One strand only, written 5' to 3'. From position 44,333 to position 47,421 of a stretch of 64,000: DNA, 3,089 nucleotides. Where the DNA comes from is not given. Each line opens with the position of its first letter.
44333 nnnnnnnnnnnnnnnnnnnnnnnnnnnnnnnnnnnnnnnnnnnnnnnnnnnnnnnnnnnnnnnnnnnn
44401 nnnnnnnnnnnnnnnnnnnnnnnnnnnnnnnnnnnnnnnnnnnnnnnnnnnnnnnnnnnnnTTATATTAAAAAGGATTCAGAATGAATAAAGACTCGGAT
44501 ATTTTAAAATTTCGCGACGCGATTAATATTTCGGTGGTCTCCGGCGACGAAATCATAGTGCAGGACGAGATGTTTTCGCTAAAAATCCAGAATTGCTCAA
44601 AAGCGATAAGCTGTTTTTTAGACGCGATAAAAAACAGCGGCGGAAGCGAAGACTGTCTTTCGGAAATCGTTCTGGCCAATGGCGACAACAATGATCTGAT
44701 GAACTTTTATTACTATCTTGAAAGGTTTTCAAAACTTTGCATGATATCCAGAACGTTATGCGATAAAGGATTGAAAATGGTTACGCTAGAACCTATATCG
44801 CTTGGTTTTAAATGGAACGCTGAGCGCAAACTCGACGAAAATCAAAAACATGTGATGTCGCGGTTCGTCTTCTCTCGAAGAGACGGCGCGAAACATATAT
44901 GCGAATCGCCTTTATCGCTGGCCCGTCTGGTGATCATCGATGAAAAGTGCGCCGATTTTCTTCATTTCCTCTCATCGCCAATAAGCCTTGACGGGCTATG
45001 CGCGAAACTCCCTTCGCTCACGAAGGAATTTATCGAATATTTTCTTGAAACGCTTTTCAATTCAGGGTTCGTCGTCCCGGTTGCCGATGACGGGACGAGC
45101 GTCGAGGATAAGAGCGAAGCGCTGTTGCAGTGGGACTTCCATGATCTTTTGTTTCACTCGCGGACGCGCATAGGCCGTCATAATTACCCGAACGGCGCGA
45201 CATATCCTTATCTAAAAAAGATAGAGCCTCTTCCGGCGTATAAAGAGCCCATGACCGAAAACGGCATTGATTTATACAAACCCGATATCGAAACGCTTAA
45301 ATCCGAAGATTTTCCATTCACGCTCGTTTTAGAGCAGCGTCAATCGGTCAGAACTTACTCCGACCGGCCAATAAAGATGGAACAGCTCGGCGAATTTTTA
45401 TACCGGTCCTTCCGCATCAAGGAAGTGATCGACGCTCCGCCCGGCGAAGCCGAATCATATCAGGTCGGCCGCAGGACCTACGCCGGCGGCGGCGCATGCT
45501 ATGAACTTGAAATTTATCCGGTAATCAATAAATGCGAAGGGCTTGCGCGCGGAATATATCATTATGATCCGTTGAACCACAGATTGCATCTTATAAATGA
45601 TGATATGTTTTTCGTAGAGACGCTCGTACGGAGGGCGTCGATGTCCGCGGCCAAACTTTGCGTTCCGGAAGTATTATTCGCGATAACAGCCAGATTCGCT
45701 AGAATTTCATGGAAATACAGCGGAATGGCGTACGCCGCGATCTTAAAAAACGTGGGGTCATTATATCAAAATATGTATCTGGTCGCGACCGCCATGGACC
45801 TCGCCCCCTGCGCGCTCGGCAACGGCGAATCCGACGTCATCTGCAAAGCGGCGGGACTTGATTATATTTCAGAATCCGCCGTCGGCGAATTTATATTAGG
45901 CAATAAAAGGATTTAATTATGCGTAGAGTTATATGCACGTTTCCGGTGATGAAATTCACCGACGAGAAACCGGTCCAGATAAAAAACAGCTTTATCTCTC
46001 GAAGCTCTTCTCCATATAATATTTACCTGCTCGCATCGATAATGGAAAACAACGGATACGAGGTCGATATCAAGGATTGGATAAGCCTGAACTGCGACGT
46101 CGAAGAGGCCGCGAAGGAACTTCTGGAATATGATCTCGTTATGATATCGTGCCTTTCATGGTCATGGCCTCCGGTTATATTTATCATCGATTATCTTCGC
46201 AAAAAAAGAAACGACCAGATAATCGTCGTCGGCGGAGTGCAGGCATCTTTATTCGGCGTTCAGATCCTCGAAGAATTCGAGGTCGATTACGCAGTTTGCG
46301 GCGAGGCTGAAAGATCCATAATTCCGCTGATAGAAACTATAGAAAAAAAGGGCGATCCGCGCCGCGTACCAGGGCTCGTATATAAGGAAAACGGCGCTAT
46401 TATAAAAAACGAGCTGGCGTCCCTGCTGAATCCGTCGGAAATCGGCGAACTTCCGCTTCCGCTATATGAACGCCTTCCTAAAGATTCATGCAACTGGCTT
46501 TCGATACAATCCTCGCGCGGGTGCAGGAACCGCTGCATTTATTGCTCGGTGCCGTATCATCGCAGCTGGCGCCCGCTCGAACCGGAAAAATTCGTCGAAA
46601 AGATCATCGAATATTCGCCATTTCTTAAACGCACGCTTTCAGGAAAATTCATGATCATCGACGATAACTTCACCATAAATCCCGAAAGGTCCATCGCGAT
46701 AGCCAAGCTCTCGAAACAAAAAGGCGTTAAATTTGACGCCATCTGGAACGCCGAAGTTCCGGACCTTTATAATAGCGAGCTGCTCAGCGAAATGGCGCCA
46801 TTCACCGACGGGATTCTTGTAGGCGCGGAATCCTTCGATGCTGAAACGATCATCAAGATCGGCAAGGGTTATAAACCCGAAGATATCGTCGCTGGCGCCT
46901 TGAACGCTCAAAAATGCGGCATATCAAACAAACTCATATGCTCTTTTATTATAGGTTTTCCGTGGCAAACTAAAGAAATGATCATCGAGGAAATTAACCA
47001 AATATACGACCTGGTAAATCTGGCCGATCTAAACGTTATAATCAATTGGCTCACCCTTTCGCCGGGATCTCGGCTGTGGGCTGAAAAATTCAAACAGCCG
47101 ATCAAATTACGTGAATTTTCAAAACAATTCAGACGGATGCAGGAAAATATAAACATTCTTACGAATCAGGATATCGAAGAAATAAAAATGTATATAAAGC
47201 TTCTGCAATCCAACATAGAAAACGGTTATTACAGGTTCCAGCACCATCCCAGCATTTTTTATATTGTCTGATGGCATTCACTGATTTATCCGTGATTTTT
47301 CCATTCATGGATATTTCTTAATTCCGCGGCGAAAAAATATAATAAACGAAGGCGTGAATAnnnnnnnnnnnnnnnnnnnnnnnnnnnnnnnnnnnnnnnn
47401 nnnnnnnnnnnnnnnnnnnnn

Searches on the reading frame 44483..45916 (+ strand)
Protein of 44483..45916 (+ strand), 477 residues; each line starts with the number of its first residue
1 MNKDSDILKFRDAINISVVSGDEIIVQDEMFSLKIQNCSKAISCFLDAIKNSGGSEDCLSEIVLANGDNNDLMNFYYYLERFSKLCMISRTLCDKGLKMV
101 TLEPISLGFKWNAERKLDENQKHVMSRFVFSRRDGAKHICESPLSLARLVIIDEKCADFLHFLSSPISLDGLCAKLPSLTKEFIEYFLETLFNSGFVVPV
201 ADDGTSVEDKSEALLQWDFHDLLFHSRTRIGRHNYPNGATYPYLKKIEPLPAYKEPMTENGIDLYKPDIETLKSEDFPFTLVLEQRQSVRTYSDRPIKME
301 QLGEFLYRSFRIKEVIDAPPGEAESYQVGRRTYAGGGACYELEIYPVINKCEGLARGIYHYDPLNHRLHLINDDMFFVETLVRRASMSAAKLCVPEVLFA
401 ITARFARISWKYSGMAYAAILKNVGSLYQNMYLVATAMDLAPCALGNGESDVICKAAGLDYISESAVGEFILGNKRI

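Call 5: search_protein_families(library=pfam, proteins=[window:44483-45916:+])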
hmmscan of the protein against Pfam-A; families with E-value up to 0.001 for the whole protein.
window:44483-45916:+ (477 aa): 3 families
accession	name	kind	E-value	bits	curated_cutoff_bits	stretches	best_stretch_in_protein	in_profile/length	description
PF22767.2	ThcOx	-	8.4e-24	85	27.7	1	124-234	2-110/110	Cyanobactin oxidase ThcOx,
PF18679.7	HTH_57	-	5e-14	53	29.1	1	8-110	7-109/112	ThcOx helix turn helix domain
PF00881.29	Nitroreductase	-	1.3e-11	45.4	23.5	1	284-468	2-161/167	Nitroreductase family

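Call 6: search_protein_families(library=ncbifam, proteins=[window:44483-45916:+])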
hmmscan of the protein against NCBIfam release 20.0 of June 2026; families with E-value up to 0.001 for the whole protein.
window:44483-45916:+ (477 aa): 2 families
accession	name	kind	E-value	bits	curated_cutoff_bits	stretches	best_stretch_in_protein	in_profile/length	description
TIGR03605.1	antibiot_sagB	domain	5e-49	166.1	78.4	1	299-473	2-172/173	SagB family peptide dehydrogenase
TIGR04511.1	SagB_rel_DH_2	exception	8.7e-23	81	240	1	278-467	173-361/380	putative peptide maturation dehydrogenase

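Call 59: search_solved_structures(query=window:44483-45916:+, max_evalue=0.01)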
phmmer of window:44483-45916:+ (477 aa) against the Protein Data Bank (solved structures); distinct sequences matched with E-value up to 0.01: 8.
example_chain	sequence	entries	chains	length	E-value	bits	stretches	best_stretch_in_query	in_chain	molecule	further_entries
5lq4_B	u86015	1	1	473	3.8e-79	269.8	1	22-474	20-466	CyaGox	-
8pz5_A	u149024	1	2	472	3.9e-79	269.7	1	22-474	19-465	SagB-type dehydrogenase domain protein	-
5lq4_A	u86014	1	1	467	4e-79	269.7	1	22-474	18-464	CyaGox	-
3eo7_A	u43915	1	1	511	2.1e-08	36.5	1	328-469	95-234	Putative Nitroreductase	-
6gos_C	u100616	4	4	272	7.4e-06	28.2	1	330-460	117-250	Microcin B17-processing protein McbC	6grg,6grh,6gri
7ly5_B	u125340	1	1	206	0.00049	22.1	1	332-449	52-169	BmdC, oxidase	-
7ly7_B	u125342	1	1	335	0.0015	20.6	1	332-449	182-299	BmdC, Oxidase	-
7ly4_A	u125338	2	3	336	0.0015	20.5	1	332-449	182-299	BmdC, Oxidase | BmdC, NRPS oxidase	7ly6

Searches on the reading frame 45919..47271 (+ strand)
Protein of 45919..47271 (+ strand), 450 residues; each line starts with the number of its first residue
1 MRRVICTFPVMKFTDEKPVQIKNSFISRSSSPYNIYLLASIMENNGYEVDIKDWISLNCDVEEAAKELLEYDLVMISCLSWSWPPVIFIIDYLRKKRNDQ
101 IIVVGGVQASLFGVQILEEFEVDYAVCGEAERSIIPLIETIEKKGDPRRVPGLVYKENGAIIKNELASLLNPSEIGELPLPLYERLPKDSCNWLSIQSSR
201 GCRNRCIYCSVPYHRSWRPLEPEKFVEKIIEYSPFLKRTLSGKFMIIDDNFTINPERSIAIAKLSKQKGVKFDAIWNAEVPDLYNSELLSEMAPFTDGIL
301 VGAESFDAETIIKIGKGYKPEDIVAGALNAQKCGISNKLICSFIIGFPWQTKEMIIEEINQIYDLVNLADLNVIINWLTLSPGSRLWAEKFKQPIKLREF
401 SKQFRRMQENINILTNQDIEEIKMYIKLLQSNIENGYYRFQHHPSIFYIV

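Call 5: search_protein_families(library=pfam, proteins=[window:45919-47271:+])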
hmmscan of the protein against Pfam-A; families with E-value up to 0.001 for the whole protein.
window:45919-47271:+ (450 aa): 2 families
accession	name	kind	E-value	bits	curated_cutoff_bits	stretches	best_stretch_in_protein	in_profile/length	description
PF04055.27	Radical_SAM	-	4.2e-18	66.5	29.5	1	197-360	2-164/166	Radical SAM superfamily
PF02310.24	B12-binding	-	2.3e-14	53.7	32.1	1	32-132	14-115/121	B12 binding domain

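Call 6: search_protein_families(library=ncbifam, proteins=[window:45919-47271:+])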
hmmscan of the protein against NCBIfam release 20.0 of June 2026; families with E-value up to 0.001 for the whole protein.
window:45919-47271:+ (450 aa): 21 families
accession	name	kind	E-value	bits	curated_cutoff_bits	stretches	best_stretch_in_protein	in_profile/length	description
TIGR04072.2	rSAM_ladder_B12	equivalog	1.4e-21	76.6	360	1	39-368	25-352/443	lipid biosynthesis B12-binding/radical SAM protein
TIGR04013.1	B12_SAM_MJ_1487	hypoth_equivalog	1.8e-21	76.4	251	1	30-215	8-173/382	TIGR04013 family B12-binding domain/radical SAM domain-containing protein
TIGR04014.1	B12_SAM_MJ_0865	equivalog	2.5e-21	76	360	1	33-374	12-344/434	methyl-coenzyme M reductase glutamine C-methyltransferase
TIGR02026.1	BchE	equivalog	3.8e-18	65.6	481.35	1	62-382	53-377/497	magnesium-protoporphyrin IX monomethyl ester anaerobic oxidative cyclase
NF050148.1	rSAM_ApyD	equivalog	2.8e-17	62.3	750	1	71-368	75-369/645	RiPP biosynthesis radical SAM protein ApyD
TIGR03471.1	HpnJ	equivalog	2.6e-16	59.6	577.6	1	61-388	59-385/472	hopanoid biosynthesis associated radical SAM protein HpnJ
TIGR04479.1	bcpD_PhpK_rSAM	subfamily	1.2e-15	56.9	600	1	34-364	74-408/504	PhpK family radical SAM P-methyltransferase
TIGR04367.1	HpnR_B12_rSAM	equivalog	3.6e-15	55.5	650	1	31-389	21-372/490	hopanoid C-3 methylase HpnR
TIGR04385.1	B12_rSAM_cofa1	equivalog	5.8e-15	55.4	450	1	32-288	20-291/438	B12 lower ligand biosynthesis radical SAM protein BzaD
TIGR04190.1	B12_SAM_Ta0216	equivalog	6.1e-15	54.8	500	1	94-415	104-446/554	TIGR04190 family B12-binding domain/radical SAM domain protein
NF040542.1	rSAM_RCCLKC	equivalog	4.4e-10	39.3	450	1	61-399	38-386/423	arsinothricin biosynthesis radical SAM protein ArsL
TIGR03975.1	rSAM_ocin_1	subfamily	7.1e-10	38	281.85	1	71-364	129-429/606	RiPP maturation radical SAM C-methyltransferase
NF040546.1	rSAM_CUAEP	equivalog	7.8e-10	38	500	1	89-412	67-394/468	CUAEP/CCAEP-tail radical SAM (seleno)protein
NF038361.1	rSAM_Sden_1168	equivalog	6.3e-09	34.9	575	1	35-389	102-472/560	Sden_1168 family B12-binding radical SAM P-methyltransferase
TIGR04428.1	B12_rSAM_trp_MT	equivalog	7.9e-07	27.8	500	1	89-162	86-158/558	tryptophan 2-C-methyltransferase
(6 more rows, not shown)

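Call 58: search_solved_structures(query=window:45919-47271:+, max_evalue=0.01)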
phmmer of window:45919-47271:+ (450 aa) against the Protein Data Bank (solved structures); distinct sequences matched with E-value up to 0.01: 5.
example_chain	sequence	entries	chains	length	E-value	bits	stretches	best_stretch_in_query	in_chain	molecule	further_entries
9ccb_A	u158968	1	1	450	9e-12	47.6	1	103-386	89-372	Radical SAM core domain-containing protein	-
5ul2_A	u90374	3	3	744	1.1e-07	34.1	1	92-232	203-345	OxsB protein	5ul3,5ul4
9n1b_A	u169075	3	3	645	3.4e-07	32.5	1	64-253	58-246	Radical SAM protein | Radical SAM enzyme CysS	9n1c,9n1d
6wte_A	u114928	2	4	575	0.0045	18.9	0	31-161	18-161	B12-binding domain-containing protein | Tryptophan-C2-methyltransferase containing B12-binding domain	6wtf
7kdx_A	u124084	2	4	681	0.0092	17.9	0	49-262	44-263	Methyltransferase TokK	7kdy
